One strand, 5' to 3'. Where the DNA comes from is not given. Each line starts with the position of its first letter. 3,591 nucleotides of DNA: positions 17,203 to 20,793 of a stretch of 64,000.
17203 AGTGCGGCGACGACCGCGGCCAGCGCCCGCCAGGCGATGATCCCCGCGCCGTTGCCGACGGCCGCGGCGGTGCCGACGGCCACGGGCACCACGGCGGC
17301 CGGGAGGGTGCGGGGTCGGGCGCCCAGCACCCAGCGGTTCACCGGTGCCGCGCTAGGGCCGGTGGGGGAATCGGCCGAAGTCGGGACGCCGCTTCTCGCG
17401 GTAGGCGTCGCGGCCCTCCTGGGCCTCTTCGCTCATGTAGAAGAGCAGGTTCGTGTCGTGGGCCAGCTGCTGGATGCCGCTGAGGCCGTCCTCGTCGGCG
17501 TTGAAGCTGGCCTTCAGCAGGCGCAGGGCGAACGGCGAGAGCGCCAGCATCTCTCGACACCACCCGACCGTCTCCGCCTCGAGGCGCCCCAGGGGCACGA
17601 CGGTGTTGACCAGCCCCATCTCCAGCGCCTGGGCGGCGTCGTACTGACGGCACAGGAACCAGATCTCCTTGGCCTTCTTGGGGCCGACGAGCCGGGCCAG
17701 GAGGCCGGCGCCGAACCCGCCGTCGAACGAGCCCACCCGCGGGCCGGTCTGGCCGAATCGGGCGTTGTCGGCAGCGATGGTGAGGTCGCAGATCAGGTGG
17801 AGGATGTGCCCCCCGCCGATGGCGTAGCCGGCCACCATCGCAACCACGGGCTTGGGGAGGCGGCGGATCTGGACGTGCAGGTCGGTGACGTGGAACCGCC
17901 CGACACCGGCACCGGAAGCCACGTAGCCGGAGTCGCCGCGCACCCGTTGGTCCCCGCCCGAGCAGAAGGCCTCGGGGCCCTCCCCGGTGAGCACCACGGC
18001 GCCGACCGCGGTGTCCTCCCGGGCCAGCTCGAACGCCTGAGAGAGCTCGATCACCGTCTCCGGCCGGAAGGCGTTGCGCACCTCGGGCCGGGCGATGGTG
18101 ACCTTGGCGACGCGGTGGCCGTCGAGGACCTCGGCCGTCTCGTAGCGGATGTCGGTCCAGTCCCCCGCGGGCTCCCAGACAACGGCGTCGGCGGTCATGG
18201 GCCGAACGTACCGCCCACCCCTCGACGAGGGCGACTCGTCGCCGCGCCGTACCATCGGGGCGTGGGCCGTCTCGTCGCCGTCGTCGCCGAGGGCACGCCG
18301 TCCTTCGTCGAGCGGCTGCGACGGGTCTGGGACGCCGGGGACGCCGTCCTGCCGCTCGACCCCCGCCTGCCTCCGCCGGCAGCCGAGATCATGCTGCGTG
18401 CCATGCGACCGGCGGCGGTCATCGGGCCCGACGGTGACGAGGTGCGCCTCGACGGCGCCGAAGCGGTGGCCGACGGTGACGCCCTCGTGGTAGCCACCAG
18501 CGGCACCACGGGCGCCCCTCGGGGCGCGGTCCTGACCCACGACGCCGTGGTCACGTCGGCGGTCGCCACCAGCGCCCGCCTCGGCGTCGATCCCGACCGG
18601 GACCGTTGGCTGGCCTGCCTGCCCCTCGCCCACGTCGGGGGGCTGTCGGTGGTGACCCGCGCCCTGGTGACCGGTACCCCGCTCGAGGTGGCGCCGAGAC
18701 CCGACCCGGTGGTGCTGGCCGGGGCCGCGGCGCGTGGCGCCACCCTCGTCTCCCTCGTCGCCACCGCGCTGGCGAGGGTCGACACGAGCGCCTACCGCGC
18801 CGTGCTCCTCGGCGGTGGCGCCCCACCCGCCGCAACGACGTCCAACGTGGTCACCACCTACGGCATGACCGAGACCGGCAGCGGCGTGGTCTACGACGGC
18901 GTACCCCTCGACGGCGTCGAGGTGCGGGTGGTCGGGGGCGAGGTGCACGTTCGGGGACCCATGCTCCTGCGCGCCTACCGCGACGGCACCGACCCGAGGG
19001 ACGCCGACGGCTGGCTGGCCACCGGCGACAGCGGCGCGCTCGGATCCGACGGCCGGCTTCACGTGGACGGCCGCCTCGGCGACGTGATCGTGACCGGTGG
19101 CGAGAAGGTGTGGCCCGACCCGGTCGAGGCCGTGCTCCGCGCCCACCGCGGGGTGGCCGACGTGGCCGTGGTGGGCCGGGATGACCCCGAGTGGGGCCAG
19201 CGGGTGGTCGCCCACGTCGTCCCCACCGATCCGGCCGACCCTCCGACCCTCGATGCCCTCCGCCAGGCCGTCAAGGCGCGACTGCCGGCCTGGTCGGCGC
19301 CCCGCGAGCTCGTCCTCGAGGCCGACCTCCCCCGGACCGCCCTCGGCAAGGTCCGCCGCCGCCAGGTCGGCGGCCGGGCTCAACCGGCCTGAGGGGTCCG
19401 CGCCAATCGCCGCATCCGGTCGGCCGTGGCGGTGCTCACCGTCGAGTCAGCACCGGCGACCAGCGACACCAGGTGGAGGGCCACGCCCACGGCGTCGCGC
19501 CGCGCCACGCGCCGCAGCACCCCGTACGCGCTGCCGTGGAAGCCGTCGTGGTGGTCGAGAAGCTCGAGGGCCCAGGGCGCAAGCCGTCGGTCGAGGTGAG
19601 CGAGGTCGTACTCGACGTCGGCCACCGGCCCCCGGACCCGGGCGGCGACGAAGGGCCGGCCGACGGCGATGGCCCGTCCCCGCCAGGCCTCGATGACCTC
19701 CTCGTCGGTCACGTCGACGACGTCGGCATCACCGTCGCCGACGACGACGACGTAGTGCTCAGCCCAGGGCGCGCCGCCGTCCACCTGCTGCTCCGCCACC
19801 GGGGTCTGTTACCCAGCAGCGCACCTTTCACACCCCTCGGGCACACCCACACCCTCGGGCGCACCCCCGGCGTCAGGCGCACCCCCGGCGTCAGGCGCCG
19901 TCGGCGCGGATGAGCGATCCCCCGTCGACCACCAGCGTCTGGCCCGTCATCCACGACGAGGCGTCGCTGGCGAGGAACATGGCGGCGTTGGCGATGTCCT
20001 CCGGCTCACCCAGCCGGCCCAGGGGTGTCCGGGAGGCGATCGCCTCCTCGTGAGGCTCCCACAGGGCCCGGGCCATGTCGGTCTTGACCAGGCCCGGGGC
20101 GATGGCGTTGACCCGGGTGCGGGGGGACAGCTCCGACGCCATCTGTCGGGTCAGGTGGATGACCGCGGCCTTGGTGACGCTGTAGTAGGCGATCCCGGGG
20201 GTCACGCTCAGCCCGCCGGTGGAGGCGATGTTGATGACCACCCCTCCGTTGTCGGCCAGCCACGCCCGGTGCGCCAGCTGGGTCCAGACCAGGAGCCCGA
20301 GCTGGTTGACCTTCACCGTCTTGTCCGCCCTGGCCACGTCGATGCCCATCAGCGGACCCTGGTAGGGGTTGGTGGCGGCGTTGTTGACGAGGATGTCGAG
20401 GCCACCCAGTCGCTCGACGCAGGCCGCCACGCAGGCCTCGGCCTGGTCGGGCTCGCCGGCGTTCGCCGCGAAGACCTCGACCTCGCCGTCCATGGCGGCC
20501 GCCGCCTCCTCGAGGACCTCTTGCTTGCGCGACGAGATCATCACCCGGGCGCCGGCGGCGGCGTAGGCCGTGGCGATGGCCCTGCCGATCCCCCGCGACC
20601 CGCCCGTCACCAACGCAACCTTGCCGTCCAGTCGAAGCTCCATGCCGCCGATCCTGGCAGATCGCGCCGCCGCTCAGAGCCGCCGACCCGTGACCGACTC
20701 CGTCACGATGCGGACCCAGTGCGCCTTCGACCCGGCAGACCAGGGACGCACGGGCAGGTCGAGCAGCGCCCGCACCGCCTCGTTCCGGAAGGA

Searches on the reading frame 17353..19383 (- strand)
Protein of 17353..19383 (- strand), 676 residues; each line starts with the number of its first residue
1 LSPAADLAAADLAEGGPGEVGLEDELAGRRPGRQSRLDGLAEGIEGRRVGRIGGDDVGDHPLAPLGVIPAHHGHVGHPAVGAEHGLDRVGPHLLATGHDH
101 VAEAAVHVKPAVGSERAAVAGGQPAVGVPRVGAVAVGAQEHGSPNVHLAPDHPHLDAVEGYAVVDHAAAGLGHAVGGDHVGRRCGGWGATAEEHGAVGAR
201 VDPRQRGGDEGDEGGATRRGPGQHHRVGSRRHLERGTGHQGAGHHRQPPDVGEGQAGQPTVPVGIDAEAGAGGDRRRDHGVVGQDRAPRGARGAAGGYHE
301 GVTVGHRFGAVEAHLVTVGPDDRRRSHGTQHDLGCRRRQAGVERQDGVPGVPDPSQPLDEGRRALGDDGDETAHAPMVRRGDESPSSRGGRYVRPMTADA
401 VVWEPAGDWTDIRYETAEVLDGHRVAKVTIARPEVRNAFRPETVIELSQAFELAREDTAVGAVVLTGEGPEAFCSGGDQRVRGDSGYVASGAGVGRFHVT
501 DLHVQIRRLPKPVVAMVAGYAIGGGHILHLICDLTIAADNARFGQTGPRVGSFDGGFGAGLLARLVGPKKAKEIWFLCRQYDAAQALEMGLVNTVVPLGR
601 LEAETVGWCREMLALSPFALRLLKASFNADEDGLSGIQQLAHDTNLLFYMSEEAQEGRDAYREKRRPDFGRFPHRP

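Call 62: search_protein_families(library=pfam, proteins=[window:17353-19383:-], max_evalue=0.00001)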
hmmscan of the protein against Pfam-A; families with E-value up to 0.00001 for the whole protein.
window:17353-19383:- (676 aa): 2 families
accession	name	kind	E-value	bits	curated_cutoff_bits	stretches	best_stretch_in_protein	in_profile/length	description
PF00378.25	ECH_1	-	4e-70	236.4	27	1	424-670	5-249/251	Enoyl-CoA hydratase/isomerase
PF16113.10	ECH_2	-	8.3e-18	65.4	27.2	1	427-602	3-178/335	Enoyl-CoA hydratase/isomerase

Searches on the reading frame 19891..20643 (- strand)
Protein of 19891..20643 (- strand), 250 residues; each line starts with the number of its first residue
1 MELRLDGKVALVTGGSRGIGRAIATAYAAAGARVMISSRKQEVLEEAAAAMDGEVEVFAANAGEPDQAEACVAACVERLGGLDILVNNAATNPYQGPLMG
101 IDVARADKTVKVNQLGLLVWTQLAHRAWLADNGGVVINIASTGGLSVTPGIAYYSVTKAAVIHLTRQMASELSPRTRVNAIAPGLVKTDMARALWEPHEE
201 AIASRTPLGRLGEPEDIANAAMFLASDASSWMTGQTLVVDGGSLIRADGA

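Call 62: search_protein_families(library=pfam, proteins=[window:19891-20643:-], max_evalue=0.00001)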
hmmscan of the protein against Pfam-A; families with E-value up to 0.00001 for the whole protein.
window:19891-20643:- (250 aa): 4 families
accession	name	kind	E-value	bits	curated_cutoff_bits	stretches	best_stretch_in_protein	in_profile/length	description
PF13561.12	adh_short_C2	-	8.4e-62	209.3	27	1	17-242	6-234/236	Enoyl-(Acyl carrier protein) reductase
PF00106.31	adh_short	-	1.8e-47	161.8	26.6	1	8-196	1-192/195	short chain dehydrogenase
PF08659.16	KR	-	5e-07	30.3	22.6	1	10-171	3-166/180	KR domain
PF23441.1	SDR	-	2.3e-06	27.7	27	1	8-243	8-255/258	SDR-like rossmann domain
